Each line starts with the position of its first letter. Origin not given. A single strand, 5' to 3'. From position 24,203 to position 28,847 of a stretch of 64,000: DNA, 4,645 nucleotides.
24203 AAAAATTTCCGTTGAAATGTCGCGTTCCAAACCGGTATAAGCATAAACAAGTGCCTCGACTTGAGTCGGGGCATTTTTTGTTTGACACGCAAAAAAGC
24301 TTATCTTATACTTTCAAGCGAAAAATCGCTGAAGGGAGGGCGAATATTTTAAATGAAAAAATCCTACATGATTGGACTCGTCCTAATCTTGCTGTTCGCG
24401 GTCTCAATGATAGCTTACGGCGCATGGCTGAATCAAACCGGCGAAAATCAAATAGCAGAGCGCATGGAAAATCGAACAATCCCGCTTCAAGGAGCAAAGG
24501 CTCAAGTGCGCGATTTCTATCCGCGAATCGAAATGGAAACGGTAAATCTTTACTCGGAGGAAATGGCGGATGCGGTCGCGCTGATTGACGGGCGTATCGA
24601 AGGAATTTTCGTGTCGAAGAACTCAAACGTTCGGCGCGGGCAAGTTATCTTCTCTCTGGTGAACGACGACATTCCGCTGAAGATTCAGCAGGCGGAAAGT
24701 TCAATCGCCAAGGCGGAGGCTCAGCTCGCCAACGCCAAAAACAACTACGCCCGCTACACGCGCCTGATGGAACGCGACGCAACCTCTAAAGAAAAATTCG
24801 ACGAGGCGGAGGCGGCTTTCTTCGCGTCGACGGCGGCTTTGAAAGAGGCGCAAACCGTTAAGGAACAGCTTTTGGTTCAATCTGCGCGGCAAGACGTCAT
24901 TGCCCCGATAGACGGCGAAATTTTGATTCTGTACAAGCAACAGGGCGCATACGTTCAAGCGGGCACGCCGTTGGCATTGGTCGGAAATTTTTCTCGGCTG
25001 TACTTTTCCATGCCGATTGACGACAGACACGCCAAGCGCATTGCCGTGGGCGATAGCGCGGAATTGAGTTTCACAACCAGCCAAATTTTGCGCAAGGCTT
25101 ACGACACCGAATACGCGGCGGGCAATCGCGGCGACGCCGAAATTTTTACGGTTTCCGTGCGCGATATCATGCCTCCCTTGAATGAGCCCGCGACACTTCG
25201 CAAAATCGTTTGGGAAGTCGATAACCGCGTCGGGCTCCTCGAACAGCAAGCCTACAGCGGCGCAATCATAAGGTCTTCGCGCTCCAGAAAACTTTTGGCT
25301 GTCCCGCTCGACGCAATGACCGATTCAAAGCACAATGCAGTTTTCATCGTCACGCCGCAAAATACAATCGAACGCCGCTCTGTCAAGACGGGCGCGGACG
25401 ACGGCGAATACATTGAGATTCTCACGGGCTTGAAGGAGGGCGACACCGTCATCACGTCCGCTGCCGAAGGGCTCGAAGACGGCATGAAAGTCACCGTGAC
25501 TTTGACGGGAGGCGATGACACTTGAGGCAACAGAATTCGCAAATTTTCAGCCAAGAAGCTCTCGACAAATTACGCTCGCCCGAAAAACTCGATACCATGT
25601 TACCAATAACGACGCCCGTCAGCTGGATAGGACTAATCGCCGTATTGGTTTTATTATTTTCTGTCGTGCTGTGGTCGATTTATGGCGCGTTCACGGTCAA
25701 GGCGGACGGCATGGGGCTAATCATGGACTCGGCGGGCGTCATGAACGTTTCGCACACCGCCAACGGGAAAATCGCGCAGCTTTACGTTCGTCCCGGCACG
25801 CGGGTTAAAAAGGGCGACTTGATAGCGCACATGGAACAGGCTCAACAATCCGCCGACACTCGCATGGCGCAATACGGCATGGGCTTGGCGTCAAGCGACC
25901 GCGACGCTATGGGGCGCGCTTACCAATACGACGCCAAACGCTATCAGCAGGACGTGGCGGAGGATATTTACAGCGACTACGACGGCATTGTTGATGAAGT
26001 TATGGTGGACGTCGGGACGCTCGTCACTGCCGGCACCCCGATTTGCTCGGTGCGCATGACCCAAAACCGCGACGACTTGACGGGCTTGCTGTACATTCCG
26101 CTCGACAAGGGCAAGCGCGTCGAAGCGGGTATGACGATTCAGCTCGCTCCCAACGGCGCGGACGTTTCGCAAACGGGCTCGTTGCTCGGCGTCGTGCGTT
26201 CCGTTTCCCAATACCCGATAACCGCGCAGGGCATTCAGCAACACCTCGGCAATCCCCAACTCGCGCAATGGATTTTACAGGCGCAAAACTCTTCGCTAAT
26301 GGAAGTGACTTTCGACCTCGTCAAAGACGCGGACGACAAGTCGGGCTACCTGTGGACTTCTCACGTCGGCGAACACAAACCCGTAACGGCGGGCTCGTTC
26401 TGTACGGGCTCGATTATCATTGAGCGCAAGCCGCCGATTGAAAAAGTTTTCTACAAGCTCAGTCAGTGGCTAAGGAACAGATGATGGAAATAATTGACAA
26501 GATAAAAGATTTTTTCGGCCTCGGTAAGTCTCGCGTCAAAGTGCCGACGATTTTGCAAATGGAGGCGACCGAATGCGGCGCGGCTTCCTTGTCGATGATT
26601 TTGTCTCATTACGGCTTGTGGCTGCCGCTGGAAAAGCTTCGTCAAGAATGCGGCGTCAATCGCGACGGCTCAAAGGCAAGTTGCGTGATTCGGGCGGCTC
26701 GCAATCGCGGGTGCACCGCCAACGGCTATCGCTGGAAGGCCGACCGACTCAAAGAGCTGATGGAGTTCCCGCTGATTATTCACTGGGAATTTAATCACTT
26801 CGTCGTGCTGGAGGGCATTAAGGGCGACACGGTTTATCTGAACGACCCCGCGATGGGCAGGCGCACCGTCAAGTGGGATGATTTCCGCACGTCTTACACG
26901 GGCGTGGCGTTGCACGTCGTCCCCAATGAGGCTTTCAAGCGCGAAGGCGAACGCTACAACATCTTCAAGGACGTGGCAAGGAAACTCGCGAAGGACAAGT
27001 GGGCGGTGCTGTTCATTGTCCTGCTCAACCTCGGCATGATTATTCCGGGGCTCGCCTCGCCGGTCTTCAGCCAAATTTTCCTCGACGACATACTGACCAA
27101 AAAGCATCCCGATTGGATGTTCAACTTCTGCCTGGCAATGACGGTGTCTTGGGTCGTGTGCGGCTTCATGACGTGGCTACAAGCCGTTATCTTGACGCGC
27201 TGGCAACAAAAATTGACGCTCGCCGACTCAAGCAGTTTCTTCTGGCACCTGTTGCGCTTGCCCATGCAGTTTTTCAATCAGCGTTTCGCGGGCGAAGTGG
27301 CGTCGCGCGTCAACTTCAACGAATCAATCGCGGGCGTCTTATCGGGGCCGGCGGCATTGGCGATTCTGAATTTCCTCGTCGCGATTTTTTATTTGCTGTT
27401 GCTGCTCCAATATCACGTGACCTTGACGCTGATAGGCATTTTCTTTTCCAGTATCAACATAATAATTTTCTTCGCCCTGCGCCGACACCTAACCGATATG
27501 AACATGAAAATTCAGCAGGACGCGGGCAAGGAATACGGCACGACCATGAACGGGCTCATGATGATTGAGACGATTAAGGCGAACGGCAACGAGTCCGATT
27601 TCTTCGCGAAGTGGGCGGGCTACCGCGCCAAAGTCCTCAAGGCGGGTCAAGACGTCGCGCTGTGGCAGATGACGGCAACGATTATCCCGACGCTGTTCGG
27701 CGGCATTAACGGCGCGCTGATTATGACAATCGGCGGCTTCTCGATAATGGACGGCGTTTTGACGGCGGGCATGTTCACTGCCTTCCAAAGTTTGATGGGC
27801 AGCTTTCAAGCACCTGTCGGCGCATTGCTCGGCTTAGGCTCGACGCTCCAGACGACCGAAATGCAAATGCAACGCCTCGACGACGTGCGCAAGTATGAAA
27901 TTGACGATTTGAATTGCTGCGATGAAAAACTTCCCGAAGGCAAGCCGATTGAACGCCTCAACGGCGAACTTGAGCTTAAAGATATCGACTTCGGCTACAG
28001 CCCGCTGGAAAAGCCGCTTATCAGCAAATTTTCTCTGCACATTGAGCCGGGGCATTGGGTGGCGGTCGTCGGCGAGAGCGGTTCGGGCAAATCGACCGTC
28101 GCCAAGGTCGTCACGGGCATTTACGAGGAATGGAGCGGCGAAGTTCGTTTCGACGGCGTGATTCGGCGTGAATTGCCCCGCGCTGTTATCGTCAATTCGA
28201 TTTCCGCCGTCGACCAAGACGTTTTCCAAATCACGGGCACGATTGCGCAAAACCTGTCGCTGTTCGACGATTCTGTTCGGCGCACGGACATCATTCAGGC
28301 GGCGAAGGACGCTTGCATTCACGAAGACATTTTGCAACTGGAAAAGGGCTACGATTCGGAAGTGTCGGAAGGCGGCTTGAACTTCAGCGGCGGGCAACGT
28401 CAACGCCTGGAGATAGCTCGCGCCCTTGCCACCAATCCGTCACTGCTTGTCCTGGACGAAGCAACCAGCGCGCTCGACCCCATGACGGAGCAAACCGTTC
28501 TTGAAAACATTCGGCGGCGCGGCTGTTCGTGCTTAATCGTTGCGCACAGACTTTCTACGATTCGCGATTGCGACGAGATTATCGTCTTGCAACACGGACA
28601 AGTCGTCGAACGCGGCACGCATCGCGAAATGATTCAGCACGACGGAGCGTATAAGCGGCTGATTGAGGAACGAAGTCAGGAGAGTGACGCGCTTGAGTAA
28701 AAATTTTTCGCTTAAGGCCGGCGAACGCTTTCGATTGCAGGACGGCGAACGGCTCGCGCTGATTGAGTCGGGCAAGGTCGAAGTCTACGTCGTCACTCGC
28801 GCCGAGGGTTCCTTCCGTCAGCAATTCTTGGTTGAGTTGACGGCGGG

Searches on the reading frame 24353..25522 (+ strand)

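Call 92: search_protein_families(library=pfam, max_evalue=0.00001, proteins=[window:24353-25522:+])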
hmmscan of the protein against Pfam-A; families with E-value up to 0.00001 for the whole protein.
window:24353-25522:+ (390 aa): 2 families
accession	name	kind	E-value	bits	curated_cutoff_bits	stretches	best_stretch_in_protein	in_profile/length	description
PF13437.12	HlyD_3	-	1.1e-10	42.7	22.2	1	182-241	2-62/106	HlyD family secretion protein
PF16576.10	HlyD_D23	-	7.9e-10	38.8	30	1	64-241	12-170/214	Barrel-sandwich domain of CusB or HlyD membrane-fusion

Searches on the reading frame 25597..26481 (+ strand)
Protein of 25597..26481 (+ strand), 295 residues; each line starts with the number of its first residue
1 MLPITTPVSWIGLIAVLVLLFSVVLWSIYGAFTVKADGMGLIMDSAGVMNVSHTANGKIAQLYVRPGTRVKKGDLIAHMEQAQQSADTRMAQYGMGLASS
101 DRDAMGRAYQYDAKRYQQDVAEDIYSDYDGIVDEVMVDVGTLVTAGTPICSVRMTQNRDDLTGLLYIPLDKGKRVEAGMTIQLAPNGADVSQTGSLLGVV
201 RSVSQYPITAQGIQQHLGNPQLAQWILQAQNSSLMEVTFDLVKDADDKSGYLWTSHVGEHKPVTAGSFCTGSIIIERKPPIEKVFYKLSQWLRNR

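Call 92: search_protein_families(library=pfam, max_evalue=0.00001, proteins=[window:25597-26481:+])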
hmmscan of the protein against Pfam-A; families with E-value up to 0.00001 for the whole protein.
window:25597-26481:+ (295 aa): 1 family
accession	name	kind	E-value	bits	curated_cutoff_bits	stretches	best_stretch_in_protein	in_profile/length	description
PF00364.28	Biotin_lipoyl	-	5.9e-07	29.7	22.1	0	123-150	44-71/73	Biotin-requiring enzyme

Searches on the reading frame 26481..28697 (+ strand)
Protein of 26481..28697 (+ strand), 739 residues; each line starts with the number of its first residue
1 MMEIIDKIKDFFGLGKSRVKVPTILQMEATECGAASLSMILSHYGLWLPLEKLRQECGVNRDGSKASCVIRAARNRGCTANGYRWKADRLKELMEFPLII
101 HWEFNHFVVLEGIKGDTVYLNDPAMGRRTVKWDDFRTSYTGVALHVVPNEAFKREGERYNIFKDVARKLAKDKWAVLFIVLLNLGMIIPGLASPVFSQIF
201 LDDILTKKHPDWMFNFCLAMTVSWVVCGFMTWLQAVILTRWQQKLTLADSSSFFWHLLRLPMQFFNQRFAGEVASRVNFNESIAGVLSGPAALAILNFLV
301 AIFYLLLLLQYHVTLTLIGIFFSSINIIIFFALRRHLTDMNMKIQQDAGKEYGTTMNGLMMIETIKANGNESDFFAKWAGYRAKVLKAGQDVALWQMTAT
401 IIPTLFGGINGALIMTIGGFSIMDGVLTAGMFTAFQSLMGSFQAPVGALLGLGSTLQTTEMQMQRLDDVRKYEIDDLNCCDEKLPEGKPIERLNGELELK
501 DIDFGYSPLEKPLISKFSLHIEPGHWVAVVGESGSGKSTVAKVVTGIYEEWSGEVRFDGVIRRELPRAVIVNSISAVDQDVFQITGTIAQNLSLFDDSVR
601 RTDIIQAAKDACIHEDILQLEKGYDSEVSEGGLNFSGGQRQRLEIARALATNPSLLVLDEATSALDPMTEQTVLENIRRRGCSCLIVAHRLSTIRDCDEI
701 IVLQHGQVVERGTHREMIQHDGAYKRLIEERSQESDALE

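Call 92: search_protein_families(library=pfam, max_evalue=0.00001, proteins=[window:26481-28697:+])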
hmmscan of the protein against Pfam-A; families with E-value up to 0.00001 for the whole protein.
window:26481-28697:+ (739 aa): 5 families
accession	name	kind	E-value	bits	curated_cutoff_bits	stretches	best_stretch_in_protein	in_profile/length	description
PF03412.21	Peptidase_C39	-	7.5e-33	113.6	22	1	21-150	2-132/133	Peptidase C39 family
PF00664.28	ABC_membrane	-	1.1e-26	94.6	28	1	178-446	3-274/274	ABC transporter transmembrane region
PF00005.33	ABC_tran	-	5.9e-26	92.1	25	1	516-663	3-137/137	ABC transporter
PF02463.25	SMC_N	-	1.4e-06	28.3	40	0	527-705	27-213/220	RecF/RecN/SMC N terminal domain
PF13529.12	Peptidase_C39_2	-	9e-06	26.8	24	0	21-75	3-60/143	Peptidase_C39 like family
